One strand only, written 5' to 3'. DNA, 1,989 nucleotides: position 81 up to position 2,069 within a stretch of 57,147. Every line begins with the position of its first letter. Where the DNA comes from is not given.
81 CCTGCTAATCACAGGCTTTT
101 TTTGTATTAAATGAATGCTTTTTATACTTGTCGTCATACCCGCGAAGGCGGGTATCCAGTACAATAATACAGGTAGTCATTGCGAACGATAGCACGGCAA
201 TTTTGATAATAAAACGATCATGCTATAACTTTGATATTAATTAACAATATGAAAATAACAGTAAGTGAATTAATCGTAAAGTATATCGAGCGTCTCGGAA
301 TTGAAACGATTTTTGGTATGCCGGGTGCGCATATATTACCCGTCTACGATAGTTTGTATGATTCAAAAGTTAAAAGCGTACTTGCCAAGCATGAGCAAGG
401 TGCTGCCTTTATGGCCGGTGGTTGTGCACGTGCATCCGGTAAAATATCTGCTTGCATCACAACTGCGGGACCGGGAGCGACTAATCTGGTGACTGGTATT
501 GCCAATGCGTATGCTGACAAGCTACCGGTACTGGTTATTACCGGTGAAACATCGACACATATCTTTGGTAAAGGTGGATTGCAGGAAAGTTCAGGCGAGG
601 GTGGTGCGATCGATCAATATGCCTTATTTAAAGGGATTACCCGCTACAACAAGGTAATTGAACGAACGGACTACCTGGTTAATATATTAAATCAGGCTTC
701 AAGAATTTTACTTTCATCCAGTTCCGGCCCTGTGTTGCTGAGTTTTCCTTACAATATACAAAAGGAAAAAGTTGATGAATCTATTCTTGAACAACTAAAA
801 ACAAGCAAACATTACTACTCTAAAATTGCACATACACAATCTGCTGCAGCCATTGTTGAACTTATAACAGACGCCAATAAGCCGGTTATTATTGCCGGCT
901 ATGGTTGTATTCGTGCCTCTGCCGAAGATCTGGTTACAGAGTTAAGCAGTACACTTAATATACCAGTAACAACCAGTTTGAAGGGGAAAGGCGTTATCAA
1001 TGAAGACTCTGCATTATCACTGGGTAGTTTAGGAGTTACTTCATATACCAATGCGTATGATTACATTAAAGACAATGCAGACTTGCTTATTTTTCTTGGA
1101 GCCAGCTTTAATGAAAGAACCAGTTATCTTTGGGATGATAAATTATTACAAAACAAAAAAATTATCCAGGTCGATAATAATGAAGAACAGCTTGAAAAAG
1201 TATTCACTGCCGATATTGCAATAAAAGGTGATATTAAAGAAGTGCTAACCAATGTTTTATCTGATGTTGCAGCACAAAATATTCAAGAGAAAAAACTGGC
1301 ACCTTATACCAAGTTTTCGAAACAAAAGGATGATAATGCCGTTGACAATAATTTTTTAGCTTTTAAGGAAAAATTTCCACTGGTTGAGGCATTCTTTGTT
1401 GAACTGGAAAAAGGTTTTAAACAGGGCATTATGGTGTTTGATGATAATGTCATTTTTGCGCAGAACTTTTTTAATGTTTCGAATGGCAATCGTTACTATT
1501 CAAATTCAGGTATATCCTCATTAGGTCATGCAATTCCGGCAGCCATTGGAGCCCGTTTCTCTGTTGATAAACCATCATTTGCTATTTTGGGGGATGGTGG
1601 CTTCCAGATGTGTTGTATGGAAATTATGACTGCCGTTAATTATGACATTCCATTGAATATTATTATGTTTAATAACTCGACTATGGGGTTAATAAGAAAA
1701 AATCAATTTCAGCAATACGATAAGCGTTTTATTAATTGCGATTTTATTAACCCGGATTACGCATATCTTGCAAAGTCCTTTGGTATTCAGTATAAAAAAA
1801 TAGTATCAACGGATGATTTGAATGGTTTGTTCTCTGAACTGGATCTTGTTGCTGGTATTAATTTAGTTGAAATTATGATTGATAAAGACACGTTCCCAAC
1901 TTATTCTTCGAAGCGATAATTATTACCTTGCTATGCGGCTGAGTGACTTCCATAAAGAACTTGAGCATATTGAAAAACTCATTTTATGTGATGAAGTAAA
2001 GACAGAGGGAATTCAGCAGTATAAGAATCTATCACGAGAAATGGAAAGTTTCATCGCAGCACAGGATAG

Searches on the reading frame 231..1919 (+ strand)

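Call 54: search_protein_families(library=pfam, proteins=[window:231-1919:+])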
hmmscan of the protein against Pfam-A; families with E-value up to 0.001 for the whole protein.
window:231-1919:+ (562 aa): 3 families
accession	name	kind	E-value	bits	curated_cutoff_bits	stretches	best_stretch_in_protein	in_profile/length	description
PF02776.23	TPP_enzyme_N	-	1.4e-38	131.8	26.8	1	10-119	2-113/119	Thiamine pyrophosphate enzyme, N-terminal TPP binding domain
PF00205.28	TPP_enzyme_M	-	3.1e-37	127.8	30.4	1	206-341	2-136/137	Thiamine pyrophosphate enzyme, central domain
PF02775.26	TPP_enzyme_C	-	2.2e-29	102.7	21.9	1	408-533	7-136/151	Thiamine pyrophosphate enzyme, C-terminal TPP binding domain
